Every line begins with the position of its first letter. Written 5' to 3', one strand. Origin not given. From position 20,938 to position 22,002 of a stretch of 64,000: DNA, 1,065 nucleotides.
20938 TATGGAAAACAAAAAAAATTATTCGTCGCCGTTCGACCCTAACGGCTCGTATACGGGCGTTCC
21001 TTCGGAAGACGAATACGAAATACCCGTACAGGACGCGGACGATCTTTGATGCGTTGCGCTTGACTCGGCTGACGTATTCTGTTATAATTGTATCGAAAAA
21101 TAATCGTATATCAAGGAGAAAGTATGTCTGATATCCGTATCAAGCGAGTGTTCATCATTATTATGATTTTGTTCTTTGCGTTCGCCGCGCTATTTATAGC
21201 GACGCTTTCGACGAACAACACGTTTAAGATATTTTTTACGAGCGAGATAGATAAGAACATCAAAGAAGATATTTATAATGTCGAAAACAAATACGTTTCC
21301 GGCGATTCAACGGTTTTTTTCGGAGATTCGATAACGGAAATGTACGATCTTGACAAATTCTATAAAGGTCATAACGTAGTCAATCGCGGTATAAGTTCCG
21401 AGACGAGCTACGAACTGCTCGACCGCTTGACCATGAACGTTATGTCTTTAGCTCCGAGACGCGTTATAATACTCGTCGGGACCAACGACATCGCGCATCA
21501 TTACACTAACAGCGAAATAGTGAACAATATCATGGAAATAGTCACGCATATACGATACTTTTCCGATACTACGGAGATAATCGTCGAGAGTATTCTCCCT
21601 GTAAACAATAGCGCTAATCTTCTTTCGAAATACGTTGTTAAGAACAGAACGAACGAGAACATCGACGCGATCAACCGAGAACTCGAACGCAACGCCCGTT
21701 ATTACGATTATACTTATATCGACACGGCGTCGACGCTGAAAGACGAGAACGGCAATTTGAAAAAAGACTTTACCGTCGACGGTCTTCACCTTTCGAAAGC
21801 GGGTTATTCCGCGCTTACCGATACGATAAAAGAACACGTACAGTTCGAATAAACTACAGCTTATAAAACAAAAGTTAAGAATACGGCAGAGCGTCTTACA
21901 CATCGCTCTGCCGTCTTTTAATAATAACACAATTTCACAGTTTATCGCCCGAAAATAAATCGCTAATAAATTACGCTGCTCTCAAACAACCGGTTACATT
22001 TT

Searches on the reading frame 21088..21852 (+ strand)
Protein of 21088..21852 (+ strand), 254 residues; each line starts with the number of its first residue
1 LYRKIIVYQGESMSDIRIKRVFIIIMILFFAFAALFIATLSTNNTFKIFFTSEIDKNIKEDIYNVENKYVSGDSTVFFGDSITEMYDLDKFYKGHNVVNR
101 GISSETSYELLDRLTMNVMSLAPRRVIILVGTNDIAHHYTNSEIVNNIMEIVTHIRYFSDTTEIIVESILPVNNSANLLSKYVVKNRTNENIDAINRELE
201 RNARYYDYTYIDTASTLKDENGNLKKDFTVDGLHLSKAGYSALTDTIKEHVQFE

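Call 8: search_protein_families(library=pfam, proteins=[window:21088-21852:+])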
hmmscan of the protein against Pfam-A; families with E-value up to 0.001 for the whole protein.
window:21088-21852:+ (254 aa): 4 families
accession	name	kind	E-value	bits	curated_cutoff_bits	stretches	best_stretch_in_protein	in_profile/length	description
PF13472.12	Lipase_GDSL_2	-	8.2e-25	88.8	32.9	1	77-241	1-177/178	GDSL-like Lipase/Acylhydrolase family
PF00657.28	Lipase_GDSL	-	6.1e-10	40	23.6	1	76-245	2-206/208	GDSL-like Lipase/Acylhydrolase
PF17182.10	OSK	-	1.2e-06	28.3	27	1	91-227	39-165/202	OSK domain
PF04311.20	DUF459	-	0.00037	20.3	27.2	0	97-247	34-194/197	Protein of unknown function (DUF459)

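Call 9: search_protein_families(library=ncbifam, proteins=[window:21088-21852:+])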
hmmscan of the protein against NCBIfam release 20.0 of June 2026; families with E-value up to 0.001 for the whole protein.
window:21088-21852:+ (254 aa): 1 family
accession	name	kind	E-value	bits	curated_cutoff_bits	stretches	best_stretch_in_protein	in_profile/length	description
NF007819.1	PRK10528.1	equivalog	6.3e-06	26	270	1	93-157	63-127/210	multifunctional acyl-CoA thioesterase I/protease I/lysophospholipase L1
